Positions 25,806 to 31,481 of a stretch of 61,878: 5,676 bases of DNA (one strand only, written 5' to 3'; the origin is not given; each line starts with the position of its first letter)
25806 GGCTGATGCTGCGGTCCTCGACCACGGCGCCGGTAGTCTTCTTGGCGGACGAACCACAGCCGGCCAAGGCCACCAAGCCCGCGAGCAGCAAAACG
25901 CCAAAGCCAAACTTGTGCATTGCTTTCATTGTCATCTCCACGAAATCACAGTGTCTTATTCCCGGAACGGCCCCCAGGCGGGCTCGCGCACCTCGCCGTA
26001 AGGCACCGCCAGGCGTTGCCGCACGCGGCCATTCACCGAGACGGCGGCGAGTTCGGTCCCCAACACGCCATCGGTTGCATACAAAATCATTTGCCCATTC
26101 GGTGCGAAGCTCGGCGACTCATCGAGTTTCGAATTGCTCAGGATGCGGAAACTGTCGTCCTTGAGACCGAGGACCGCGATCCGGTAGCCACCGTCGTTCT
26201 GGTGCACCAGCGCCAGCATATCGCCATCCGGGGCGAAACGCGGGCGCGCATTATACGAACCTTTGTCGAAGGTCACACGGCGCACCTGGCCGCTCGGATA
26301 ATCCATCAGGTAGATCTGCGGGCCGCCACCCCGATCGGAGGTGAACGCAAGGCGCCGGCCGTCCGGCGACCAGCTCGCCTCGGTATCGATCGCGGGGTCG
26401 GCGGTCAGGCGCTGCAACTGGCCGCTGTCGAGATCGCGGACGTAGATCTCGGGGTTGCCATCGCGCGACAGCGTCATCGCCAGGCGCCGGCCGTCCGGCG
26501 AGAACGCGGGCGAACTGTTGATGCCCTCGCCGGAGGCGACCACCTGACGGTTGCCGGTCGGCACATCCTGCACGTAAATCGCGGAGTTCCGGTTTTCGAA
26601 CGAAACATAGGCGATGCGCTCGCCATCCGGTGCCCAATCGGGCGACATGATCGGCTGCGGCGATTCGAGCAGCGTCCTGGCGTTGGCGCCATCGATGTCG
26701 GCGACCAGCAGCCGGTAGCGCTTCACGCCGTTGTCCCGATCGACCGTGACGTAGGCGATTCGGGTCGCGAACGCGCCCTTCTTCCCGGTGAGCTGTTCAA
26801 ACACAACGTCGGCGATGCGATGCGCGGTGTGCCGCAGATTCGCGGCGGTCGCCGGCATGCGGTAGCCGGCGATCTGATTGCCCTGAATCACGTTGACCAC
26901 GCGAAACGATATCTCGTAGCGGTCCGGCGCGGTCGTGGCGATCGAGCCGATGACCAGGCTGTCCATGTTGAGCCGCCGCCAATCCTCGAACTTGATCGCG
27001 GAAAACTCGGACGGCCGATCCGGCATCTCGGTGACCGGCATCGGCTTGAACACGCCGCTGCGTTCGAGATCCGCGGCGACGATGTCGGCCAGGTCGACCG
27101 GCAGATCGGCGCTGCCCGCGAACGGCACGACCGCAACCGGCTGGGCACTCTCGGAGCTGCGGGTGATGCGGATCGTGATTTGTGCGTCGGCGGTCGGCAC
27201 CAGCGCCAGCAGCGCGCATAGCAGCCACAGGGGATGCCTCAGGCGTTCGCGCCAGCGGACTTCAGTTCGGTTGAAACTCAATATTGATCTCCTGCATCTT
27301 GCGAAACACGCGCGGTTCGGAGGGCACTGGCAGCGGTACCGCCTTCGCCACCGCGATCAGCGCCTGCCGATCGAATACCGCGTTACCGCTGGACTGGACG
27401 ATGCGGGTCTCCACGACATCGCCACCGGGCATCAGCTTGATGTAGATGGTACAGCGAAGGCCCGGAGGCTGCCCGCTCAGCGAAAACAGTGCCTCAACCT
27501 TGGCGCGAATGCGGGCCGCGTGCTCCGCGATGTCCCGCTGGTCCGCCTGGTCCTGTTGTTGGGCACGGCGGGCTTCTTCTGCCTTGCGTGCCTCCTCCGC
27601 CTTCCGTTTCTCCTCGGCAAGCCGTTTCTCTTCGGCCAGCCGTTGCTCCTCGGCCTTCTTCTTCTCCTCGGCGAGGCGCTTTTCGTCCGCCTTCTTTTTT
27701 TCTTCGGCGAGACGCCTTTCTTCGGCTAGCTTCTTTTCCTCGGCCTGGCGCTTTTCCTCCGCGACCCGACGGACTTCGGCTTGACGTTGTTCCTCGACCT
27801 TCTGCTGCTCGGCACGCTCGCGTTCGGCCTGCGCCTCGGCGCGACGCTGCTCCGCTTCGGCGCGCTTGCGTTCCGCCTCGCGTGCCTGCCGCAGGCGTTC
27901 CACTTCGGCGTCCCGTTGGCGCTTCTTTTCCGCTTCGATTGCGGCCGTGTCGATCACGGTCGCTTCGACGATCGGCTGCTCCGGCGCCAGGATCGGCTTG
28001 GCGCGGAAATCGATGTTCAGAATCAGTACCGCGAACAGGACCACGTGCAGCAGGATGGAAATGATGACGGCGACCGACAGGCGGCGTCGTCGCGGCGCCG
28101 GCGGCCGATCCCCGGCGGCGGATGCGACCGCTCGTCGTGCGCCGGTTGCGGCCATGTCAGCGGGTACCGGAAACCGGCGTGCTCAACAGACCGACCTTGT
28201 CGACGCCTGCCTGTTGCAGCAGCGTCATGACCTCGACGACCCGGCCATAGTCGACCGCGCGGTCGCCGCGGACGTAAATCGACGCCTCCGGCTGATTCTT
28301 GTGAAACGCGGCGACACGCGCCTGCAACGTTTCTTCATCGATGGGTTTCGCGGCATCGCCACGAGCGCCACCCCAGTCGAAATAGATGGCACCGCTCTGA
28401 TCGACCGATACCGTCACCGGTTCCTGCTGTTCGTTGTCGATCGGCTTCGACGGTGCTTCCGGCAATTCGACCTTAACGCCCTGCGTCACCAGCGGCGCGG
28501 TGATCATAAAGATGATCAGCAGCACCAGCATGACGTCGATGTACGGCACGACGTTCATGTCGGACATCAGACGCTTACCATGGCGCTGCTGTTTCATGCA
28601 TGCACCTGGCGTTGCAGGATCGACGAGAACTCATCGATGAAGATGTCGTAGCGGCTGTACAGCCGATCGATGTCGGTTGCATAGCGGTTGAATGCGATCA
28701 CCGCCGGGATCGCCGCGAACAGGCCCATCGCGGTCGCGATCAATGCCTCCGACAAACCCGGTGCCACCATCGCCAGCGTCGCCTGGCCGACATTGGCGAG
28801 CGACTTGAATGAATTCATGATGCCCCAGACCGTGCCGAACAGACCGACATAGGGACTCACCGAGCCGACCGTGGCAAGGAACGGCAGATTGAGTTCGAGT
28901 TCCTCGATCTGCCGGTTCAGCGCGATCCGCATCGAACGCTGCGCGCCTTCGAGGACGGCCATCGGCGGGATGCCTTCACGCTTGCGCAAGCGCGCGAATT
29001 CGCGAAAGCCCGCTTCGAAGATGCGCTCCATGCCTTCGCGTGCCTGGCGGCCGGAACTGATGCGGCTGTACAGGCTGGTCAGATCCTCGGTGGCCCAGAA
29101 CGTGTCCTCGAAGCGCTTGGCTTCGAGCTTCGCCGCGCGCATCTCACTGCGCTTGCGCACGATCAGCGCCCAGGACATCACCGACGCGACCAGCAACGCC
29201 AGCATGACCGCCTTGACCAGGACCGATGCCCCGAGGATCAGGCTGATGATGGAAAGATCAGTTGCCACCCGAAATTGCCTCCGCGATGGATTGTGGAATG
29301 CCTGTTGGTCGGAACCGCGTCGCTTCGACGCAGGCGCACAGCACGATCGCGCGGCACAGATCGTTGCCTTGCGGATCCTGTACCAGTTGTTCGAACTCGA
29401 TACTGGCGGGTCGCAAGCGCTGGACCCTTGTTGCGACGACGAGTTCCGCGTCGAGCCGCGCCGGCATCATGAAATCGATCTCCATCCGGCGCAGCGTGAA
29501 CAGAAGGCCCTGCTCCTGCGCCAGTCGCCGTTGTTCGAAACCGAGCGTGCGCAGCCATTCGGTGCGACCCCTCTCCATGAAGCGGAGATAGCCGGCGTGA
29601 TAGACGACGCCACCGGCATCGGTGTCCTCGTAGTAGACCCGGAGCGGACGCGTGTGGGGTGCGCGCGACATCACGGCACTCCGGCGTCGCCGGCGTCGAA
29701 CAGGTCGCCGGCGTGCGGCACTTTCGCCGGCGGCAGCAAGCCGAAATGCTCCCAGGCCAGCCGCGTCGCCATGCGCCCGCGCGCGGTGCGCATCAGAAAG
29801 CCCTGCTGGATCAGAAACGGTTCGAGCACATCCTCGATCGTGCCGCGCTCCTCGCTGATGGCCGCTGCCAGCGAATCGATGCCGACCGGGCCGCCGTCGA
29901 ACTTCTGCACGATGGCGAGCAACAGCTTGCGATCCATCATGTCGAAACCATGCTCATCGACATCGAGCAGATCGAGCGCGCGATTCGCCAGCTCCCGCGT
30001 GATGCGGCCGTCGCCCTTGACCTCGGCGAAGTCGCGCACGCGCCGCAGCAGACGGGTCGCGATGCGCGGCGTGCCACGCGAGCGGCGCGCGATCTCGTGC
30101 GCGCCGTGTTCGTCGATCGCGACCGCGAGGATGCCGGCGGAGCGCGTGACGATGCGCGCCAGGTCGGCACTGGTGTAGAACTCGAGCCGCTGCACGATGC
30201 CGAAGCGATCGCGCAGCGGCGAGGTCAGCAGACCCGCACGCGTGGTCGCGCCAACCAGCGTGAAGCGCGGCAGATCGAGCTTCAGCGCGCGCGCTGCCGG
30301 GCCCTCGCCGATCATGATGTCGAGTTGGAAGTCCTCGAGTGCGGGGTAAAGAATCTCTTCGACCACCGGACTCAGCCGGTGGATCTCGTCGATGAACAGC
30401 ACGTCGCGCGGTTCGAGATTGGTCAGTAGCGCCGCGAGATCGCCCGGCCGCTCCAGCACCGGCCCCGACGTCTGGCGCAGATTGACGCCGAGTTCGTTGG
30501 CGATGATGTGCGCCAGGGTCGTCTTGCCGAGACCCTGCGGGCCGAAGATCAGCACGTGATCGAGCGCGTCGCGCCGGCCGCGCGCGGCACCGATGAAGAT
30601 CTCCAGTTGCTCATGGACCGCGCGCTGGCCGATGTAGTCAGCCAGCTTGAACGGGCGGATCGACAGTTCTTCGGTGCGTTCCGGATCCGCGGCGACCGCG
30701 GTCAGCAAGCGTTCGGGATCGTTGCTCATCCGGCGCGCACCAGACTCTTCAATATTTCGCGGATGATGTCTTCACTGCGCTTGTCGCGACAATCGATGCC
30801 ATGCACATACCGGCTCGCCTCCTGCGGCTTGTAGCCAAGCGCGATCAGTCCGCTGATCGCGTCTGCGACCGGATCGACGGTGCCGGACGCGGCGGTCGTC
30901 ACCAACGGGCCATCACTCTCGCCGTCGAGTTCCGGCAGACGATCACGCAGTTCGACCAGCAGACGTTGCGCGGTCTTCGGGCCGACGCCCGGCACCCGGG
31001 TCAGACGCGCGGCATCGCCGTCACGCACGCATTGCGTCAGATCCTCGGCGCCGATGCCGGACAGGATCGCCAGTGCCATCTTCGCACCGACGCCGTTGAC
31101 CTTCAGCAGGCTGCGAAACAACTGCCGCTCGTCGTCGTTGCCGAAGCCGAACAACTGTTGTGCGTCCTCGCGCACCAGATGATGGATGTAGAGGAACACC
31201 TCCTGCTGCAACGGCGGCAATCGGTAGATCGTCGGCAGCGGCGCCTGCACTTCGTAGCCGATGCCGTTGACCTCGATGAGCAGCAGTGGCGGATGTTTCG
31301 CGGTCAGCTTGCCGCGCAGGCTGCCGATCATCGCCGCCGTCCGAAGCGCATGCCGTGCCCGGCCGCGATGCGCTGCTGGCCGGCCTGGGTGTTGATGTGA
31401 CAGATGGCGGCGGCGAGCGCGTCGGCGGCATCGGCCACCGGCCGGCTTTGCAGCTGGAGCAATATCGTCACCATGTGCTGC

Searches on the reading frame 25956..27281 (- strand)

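Call 19: search_protein_families(library=pfam, proteins=[window:25956-27281:-], max_evalue=0.00001)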
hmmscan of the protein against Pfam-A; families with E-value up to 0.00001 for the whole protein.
window:25956-27281:- (441 aa): 4 families
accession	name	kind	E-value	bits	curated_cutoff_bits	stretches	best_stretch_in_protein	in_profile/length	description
PF07676.18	PD40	-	6e-45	150.8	20.9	3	289-324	1-37/38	WD40-like Beta Propeller Repeat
PF04052.18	TolB_N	-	1.3e-26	93.2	22.4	1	36-137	2-106/106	TolB amino-terminal domain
PF00930.27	DPPIV_N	-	9.9e-12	44.7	22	0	278-340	24-82/354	Dipeptidyl peptidase IV (DPP IV) N-terminal region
PF25174.1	Beta-prop_THOC3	-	1.3e-07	31.4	305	1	203-401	83-271/272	THOC3 beta-propeller domain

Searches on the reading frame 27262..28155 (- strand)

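Call 19: search_protein_families(library=pfam, proteins=[window:27262-28155:-], max_evalue=0.00001)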
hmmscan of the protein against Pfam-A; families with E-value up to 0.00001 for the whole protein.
window:27262-28155:- (297 aa): 2 families
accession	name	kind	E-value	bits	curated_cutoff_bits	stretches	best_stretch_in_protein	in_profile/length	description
PF13103.11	TonB_2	-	8e-11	42.4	22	1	211-293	3-84/85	TonB C terminal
PF06519.16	TolA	-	1e-08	35.7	25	1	198-294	2-96/96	TolA C-terminal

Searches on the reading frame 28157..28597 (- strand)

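Call 19: search_protein_families(library=pfam, proteins=[window:28157-28597:-], max_evalue=0.00001)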
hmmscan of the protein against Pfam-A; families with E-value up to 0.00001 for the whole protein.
window:28157-28597:- (146 aa): 1 family
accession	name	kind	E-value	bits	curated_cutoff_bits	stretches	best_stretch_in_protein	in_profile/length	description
PF02472.21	ExbD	-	5.8e-30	104.4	25.4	1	8-140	2-126/128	Biopolymer transport protein ExbD/TolR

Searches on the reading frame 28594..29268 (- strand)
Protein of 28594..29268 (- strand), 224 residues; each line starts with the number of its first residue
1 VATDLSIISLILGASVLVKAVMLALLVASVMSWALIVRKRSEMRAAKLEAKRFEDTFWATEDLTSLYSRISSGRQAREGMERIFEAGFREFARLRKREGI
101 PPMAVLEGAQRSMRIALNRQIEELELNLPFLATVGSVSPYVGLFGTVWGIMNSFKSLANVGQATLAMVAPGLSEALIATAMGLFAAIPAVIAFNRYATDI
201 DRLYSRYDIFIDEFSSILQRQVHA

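Call 20: search_protein_families(library=pfam, proteins=[window:28594-29268:-], max_evalue=0.00001)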
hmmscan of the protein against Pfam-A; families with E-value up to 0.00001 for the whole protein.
window:28594-29268:- (224 aa): 1 family
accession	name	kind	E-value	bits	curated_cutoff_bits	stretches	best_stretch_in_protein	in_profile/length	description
PF01618.21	MotA_ExbB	-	4.6e-38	130.3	22.9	1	77-208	3-126/127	MotA/TolQ/ExbB proton channel family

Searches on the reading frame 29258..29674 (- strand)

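Call 20: search_protein_families(library=pfam, proteins=[window:29258-29674:-], max_evalue=0.00001)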
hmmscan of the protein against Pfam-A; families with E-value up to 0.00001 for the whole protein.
window:29258-29674:- (138 aa): 2 families
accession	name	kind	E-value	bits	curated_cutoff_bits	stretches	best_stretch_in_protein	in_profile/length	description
PF13279.12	4HBT_2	-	8.3e-15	55.8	25.5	1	16-134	4-122/122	Thioesterase-like superfamily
PF03061.28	4HBT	-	4.9e-14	52.8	20.6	1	21-106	1-78/79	Thioesterase superfamily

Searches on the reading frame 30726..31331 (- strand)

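Call 20: search_protein_families(library=pfam, proteins=[window:30726-31331:-], max_evalue=0.00001)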
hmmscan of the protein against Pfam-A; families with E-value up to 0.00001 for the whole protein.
window:30726-31331:- (201 aa): 5 families
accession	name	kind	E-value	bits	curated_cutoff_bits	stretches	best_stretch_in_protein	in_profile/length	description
PF01330.27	RuvA_N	-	4.4e-23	81.6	23.6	1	1-62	1-61/61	RuvA N terminal domain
PF14520.12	HHH_5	-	4.7e-18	65.8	27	1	72-130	1-57/57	Helix-hairpin-helix domain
PF07499.19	RuvA_C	-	1.4e-09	38.7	24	1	153-197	1-46/47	RuvA, C-terminal domain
PF00633.29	HHH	-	7.3e-09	35.5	24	0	110-125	13-28/30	Helix-hairpin-helix motif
PF21176.3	RecR_HhH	-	3.9e-06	27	27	0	109-126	7-24/45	RecR, helix-hairpin-helix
